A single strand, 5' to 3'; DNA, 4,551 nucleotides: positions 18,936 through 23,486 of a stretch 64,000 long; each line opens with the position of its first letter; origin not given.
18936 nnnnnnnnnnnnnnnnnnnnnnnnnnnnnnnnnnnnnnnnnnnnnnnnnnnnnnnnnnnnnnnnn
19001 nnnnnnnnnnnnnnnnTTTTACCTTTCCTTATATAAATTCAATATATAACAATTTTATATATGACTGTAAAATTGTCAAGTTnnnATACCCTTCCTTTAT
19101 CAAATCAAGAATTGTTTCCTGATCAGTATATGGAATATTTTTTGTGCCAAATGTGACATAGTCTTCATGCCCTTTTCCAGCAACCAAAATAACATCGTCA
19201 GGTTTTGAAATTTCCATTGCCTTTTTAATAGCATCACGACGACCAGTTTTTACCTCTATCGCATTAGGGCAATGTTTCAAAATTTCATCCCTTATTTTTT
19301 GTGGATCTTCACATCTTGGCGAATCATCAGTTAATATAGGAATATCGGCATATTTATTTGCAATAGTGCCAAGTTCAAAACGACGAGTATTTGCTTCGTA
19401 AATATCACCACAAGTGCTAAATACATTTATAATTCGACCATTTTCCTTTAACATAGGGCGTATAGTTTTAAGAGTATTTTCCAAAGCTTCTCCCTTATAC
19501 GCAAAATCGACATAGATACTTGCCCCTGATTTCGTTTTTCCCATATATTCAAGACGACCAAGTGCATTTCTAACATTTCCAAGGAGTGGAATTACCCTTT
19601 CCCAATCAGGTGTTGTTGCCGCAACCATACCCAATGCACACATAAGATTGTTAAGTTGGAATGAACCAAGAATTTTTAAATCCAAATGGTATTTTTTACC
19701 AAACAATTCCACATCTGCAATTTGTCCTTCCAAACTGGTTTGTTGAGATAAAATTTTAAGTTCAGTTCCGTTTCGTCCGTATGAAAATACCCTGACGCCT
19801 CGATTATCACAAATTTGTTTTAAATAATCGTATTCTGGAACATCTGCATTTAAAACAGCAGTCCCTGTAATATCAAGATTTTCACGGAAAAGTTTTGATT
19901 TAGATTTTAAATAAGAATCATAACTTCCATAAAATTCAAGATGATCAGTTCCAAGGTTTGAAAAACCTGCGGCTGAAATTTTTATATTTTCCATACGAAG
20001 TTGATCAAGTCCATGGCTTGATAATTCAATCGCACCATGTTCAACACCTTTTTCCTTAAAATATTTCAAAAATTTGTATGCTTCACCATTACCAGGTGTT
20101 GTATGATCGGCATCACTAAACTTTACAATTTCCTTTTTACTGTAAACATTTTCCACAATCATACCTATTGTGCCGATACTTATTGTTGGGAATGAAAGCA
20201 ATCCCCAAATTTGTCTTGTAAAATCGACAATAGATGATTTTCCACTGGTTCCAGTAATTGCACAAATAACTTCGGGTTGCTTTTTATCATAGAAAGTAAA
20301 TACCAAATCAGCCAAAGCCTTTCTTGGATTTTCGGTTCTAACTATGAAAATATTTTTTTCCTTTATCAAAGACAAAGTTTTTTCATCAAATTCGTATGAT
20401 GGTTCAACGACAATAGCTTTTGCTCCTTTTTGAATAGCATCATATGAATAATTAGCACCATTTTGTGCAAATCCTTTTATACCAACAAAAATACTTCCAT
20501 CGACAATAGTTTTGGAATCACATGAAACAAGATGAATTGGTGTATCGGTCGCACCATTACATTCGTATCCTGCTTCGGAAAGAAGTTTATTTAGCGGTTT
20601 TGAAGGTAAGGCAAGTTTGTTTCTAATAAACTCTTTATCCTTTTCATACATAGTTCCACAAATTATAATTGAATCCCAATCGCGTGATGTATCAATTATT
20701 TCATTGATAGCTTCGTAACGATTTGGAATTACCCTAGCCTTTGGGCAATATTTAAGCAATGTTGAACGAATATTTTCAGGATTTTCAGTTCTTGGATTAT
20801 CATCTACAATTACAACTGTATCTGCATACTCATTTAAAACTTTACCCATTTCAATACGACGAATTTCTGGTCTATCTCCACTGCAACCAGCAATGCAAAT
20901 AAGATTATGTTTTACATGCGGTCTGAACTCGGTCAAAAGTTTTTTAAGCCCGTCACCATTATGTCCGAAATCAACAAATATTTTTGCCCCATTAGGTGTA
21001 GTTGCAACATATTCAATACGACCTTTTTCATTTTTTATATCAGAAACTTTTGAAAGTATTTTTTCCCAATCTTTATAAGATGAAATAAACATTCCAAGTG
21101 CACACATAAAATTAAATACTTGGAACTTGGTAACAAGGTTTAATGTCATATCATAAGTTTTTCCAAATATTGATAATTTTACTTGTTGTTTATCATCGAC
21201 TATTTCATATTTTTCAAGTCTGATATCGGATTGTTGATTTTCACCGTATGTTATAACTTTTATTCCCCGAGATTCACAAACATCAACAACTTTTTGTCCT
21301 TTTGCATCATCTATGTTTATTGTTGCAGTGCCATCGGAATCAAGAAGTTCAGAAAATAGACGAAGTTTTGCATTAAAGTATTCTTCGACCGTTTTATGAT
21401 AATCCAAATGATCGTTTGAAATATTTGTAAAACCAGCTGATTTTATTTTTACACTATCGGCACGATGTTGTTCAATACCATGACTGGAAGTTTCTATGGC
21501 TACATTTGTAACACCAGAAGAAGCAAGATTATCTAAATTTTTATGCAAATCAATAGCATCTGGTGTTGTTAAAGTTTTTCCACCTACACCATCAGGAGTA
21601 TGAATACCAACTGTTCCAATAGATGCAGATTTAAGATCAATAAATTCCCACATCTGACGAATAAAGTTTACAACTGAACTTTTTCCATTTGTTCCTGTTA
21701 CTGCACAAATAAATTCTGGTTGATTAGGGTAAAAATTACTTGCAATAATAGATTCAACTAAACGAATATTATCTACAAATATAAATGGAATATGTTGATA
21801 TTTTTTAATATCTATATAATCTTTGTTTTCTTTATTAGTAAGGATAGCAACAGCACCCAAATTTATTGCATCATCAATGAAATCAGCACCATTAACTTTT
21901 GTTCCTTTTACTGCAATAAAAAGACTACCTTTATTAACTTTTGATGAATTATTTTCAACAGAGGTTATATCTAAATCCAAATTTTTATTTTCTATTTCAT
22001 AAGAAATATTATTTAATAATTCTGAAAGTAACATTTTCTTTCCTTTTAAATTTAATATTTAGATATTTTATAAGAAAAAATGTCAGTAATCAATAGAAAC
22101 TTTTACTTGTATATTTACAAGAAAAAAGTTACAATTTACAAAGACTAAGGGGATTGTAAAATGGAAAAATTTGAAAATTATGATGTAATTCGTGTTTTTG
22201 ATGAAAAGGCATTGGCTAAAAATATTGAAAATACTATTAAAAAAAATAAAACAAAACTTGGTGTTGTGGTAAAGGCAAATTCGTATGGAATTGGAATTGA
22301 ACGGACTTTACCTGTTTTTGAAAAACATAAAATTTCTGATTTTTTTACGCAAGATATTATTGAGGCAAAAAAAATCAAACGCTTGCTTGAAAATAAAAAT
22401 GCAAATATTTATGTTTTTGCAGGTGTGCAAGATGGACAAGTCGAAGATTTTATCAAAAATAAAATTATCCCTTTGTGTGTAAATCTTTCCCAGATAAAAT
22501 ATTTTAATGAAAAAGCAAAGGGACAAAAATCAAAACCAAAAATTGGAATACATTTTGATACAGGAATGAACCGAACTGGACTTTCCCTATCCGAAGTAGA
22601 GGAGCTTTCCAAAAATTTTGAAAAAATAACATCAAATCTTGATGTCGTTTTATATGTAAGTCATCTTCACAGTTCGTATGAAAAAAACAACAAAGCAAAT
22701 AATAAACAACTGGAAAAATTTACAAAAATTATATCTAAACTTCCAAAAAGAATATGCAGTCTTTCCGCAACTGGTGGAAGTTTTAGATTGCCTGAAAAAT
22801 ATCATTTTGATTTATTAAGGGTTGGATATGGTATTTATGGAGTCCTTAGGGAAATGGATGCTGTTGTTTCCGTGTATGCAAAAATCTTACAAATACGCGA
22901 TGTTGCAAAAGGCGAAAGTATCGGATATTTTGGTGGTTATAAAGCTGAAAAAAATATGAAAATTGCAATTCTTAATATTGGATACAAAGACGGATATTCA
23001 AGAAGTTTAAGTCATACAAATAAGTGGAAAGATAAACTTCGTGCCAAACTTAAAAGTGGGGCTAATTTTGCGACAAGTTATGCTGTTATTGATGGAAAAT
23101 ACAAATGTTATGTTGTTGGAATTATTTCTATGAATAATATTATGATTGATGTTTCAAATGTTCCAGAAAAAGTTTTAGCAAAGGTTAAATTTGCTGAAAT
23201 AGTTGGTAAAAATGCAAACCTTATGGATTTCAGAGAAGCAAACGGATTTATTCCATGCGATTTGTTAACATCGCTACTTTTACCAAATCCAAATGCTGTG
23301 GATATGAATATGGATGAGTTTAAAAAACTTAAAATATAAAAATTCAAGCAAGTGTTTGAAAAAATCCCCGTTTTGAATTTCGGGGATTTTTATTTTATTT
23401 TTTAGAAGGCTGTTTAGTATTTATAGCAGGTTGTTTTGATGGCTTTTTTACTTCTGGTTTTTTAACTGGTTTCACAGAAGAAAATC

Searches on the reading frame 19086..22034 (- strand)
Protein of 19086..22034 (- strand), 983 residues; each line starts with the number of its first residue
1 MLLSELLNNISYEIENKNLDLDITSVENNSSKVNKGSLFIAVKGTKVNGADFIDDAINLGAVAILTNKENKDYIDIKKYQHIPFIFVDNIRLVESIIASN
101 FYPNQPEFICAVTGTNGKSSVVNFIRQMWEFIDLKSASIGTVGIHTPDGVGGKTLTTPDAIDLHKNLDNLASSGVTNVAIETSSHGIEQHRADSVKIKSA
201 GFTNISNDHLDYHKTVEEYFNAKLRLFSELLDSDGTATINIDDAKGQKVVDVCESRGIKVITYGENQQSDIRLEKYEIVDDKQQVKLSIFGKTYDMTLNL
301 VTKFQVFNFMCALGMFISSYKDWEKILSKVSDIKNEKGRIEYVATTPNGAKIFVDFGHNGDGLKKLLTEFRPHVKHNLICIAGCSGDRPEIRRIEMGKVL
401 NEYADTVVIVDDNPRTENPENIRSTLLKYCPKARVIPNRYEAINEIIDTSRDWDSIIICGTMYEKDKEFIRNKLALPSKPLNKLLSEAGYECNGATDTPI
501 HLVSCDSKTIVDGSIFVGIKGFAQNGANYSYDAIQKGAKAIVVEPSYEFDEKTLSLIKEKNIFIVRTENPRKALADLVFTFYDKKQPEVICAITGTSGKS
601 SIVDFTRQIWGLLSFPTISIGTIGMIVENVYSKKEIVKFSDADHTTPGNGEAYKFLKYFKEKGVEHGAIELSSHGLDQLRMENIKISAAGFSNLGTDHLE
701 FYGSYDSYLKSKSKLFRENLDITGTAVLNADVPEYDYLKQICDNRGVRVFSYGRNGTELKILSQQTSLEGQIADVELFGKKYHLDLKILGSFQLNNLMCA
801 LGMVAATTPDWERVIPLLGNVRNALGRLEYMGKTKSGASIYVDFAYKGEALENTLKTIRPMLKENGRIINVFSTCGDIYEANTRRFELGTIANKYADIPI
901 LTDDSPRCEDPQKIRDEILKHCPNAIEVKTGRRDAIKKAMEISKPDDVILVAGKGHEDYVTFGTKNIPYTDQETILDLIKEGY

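Call 33: search_protein_families(library=pfam, proteins=[window:19086-22034:-], max_evalue=0.001)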
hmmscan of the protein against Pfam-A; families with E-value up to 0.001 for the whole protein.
window:19086-22034:- (983 aa): 3 families
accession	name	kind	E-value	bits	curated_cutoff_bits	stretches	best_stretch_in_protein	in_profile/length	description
PF08245.18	Mur_ligase_M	-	1.8e-86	289.6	24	2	112-315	1-199/200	Mur ligase middle domain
PF02875.26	Mur_ligase_C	-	1.2e-44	152.6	28.4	2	338-460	1-125/127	Mur ligase, glutamate ligase domain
PF01225.30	Mur_ligase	-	2.9e-19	69.6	21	2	23-102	2-95/95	Mur ligase family, catalytic domain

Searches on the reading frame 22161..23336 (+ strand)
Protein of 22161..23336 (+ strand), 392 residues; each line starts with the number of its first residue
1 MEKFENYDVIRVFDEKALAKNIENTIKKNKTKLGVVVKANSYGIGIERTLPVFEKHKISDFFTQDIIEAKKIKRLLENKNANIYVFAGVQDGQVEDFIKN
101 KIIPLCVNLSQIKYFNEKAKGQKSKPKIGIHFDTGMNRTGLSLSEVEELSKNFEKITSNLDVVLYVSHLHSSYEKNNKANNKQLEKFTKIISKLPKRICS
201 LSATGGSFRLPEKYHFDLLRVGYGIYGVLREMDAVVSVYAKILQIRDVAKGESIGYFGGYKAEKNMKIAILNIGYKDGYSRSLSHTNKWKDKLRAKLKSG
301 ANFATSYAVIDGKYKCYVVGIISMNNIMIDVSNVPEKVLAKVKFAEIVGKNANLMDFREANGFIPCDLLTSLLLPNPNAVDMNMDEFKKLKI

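Call 33: search_protein_families(library=pfam, proteins=[window:22161-23336:+], max_evalue=0.001)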
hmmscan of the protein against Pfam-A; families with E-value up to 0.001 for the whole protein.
window:22161-23336:+ (392 aa): 2 families
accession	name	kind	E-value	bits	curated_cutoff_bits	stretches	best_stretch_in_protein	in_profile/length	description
PF01168.26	Ala_racemase_N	-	3.7e-39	135.2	24.1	1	14-228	2-218/220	Alanine racemase, N-terminal domain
PF00842.27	Ala_racemase_C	-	6.7e-23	81.1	25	1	235-372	1-119/127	Alanine racemase, C-terminal domain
